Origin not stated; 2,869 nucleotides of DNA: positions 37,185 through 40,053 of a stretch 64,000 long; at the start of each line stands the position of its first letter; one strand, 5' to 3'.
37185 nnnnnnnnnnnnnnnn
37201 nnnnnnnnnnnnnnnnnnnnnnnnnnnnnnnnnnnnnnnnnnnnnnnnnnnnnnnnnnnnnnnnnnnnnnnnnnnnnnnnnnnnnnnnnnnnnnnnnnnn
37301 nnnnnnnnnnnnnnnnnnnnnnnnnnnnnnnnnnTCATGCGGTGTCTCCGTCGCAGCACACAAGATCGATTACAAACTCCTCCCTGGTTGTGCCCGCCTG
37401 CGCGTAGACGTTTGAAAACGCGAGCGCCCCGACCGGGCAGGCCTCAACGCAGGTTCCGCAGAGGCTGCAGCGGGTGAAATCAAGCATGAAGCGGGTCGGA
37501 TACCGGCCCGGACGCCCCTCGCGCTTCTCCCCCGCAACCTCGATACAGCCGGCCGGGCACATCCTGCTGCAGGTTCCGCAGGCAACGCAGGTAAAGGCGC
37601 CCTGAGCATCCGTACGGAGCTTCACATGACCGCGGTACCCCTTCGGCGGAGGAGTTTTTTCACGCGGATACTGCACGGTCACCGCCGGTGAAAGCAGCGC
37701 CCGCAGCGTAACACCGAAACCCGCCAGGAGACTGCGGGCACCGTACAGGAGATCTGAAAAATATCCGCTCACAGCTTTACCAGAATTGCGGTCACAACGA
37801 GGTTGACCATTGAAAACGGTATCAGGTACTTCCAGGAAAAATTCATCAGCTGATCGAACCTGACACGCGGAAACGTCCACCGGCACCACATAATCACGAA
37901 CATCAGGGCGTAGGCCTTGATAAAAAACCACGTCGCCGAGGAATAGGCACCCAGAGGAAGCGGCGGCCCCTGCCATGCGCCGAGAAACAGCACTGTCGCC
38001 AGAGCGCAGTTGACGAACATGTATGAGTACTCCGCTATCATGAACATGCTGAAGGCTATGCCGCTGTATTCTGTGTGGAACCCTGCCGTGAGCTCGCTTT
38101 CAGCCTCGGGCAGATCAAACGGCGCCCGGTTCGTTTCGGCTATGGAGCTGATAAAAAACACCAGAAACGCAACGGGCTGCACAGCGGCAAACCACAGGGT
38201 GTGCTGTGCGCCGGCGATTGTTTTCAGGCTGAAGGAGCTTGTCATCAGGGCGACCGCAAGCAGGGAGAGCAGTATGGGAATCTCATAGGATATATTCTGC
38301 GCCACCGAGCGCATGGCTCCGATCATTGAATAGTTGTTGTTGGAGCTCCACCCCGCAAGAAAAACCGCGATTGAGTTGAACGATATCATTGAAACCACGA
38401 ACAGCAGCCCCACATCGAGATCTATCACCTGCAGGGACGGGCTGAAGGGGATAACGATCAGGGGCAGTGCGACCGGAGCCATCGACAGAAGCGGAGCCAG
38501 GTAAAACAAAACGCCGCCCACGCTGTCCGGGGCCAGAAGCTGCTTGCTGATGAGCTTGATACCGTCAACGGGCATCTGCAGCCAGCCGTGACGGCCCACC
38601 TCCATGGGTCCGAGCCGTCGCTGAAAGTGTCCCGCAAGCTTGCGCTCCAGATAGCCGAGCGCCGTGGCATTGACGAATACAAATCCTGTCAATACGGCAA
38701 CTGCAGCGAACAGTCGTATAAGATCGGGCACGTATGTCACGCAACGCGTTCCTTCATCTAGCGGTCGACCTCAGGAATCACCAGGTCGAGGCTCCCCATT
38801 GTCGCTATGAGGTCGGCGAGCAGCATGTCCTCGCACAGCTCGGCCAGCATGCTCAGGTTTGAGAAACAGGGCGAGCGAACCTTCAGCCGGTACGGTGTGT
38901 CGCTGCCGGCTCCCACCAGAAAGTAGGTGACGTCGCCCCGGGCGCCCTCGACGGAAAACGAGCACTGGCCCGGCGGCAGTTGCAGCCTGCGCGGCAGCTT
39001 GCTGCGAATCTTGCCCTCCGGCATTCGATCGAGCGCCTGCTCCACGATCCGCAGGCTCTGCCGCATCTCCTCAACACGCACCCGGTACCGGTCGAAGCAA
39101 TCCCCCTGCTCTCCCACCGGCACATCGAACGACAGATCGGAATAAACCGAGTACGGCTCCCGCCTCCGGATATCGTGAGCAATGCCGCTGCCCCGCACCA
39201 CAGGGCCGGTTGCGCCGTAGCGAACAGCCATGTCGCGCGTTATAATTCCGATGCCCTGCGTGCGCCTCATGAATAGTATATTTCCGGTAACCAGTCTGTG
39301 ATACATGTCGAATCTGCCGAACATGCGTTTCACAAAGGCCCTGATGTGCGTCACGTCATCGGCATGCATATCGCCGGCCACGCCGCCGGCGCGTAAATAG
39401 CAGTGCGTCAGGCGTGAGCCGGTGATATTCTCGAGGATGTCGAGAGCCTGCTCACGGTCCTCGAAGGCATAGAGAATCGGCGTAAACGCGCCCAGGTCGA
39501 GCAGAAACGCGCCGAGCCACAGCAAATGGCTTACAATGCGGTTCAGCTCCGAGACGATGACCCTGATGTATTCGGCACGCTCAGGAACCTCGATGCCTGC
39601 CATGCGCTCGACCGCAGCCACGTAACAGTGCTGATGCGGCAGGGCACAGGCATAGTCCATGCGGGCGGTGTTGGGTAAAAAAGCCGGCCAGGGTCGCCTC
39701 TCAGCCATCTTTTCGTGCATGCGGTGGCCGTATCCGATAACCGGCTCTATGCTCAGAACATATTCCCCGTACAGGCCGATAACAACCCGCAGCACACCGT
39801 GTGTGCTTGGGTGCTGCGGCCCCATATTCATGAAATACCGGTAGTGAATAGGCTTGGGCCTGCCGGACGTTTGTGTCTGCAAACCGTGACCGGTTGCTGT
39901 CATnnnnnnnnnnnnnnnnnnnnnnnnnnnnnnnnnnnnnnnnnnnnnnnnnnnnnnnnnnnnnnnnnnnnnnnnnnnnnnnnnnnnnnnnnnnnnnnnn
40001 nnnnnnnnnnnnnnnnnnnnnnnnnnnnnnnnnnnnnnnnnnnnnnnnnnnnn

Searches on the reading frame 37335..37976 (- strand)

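Call 9: search_protein_families(library=pfam, proteins=[window:37335-37976:-], max_evalue=0.001)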
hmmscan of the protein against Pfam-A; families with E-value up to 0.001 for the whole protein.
window:37335-37976:- (213 aa): 10 families
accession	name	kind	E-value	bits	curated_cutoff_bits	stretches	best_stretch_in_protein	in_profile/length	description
PF00037.32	Fer4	-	1.8e-10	40.6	21.1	1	166-185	4-23/24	4Fe-4S binding domain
PF12838.12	Fer4_7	-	1.4e-09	38.7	27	1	129-184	1-52/52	4Fe-4S dicluster domain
PF13183.11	Fer4_8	-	2.9e-09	37.8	27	1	120-143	39-67/68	4Fe-4S dicluster domain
PF13187.11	Fer4_9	-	3e-08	34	27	1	130-184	2-51/52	4Fe-4S dicluster domain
PF13237.11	Fer4_10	-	4.3e-07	30.2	25.5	1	165-189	4-22/53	4Fe-4S dicluster domain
PF13484.11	Fer4_16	-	1.4e-06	29.4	30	0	169-188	1-20/66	4Fe-4S double cluster binding domain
PF13534.11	Fer4_17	-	2e-06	28.7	22.2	0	121-143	37-59/61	4Fe-4S dicluster domain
PF12797.12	Fer4_2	-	4e-06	26.9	24.5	1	163-182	3-22/22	4Fe-4S binding domain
PF14697.11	Fer4_21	-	5.1e-05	23.8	35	0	129-146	40-58/59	4Fe-4S dicluster domain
PF25160.1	LdpA_Fe-S-bd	-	0.00089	19.4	27.6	0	168-185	26-43/49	LdpA Fe-S cluster-binding domain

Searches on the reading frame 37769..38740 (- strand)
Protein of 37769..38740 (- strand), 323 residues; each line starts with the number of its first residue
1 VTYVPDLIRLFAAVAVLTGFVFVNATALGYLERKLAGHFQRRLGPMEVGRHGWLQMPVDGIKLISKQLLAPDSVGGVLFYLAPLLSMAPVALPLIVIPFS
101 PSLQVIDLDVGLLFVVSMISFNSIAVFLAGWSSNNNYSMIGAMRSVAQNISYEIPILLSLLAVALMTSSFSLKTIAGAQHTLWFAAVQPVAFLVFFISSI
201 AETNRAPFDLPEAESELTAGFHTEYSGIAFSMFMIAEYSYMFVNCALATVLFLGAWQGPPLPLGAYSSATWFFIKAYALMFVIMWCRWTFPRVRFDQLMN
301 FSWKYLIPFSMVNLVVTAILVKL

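Call 9: search_protein_families(library=pfam, proteins=[window:37769-38740:-], max_evalue=0.001)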
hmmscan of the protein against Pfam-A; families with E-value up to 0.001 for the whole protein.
window:37769-38740:- (323 aa): 1 family
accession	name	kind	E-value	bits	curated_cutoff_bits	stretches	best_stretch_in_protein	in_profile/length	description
PF00146.26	NADHdh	-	4.1e-112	374.8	27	1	14-318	3-298/298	NADH dehydrogenase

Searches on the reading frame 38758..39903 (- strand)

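Call 9: search_protein_families(library=pfam, proteins=[window:38758-39903:-], max_evalue=0.001)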
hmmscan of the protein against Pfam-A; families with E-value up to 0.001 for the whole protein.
window:38758-39903:- (381 aa): 2 families
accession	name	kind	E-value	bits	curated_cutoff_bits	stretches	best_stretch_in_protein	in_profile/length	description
PF00346.24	Complex1_49kDa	-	1.6e-90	303.3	24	2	136-303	1-168/271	Respiratory-chain NADH dehydrogenase, 49 Kd subunit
PF00374.24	NiFeSe_Hases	-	0.00041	19.9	25.8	1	80-129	20-69/508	Nickel-dependent hydrogenase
